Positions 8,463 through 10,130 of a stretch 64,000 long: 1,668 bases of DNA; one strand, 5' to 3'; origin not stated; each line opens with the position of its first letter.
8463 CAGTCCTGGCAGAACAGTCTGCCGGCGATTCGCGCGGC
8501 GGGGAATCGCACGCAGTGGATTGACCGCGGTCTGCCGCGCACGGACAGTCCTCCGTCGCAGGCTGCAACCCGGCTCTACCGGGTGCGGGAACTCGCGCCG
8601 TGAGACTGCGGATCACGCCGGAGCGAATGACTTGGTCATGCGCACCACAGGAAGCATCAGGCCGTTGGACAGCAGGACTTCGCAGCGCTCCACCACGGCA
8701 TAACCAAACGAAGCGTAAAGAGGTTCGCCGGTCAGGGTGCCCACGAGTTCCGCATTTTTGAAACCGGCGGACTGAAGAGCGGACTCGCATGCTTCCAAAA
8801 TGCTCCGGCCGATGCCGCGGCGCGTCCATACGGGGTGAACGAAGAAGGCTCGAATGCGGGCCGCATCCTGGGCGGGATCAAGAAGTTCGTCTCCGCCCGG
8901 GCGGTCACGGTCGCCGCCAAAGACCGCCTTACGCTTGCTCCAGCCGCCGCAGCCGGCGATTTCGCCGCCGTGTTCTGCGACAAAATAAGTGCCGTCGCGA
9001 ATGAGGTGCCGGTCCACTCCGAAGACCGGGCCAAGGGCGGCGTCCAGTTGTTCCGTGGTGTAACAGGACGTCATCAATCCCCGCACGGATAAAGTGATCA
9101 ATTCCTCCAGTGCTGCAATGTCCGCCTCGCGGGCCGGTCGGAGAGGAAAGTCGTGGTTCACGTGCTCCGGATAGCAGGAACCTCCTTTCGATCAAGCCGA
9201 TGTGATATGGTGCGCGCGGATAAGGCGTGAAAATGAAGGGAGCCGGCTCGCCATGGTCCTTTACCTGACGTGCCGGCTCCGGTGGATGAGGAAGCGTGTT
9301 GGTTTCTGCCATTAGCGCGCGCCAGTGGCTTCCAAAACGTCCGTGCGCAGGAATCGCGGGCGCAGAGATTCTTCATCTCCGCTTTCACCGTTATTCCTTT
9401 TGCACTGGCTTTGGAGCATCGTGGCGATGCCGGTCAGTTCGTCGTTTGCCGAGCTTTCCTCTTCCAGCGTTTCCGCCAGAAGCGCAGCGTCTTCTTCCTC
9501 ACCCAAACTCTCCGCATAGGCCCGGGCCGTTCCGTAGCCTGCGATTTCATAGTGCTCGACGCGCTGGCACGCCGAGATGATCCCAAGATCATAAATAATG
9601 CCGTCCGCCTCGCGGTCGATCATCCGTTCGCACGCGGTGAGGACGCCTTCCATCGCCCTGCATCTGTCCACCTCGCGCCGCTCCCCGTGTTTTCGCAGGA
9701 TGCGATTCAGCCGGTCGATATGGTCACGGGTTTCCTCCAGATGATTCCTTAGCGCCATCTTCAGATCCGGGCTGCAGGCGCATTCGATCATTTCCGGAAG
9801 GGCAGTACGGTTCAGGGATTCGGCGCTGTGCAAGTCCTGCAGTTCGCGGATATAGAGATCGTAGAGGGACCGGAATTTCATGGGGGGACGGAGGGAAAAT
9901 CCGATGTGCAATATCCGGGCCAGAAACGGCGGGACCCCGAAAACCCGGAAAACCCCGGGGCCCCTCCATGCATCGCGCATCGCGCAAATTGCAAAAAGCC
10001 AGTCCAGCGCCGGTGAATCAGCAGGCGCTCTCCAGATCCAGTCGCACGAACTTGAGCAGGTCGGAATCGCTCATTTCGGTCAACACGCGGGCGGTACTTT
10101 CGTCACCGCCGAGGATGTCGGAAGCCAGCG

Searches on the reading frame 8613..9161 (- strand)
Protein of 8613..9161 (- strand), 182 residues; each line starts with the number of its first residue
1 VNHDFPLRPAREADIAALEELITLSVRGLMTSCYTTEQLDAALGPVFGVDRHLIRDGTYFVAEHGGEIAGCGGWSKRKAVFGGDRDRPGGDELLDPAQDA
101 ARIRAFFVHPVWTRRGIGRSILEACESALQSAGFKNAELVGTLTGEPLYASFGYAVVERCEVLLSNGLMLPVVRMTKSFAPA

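Call 8: search_protein_families(library=pfam, proteins=[window:8613-9161:-], max_evalue=0.001)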
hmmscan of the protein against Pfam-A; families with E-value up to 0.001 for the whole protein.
window:8613-9161:- (182 aa): 3 families
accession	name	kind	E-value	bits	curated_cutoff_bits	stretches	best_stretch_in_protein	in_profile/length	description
PF13508.13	Acetyltransf_7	-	1e-10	42.3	27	1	56-155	2-83/84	Acetyltransferase (GNAT) domain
PF00583.31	Acetyltransf_1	-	8.5e-10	39.4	20.7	1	52-154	28-116/116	Acetyltransferase (GNAT) family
PF13673.13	Acetyltransf_10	-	1.7e-07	31.7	23.6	1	99-159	50-112/128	Acetyltransferase (GNAT) domain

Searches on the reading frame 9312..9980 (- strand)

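Call 8: search_protein_families(library=pfam, proteins=[window:9312-9980:-], max_evalue=0.001)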
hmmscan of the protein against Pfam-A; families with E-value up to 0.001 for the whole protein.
window:9312-9980:- (222 aa): 2 families
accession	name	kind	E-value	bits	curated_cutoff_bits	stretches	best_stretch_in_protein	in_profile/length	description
PF05974.18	DUF892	-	1e-45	156.1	23.7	1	39-188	2-152/159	Domain of unknown function (DUF892)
PF09537.16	DUF2383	-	0.00098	19.7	30.8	0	44-103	3-62/111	Domain of unknown function (DUF2383)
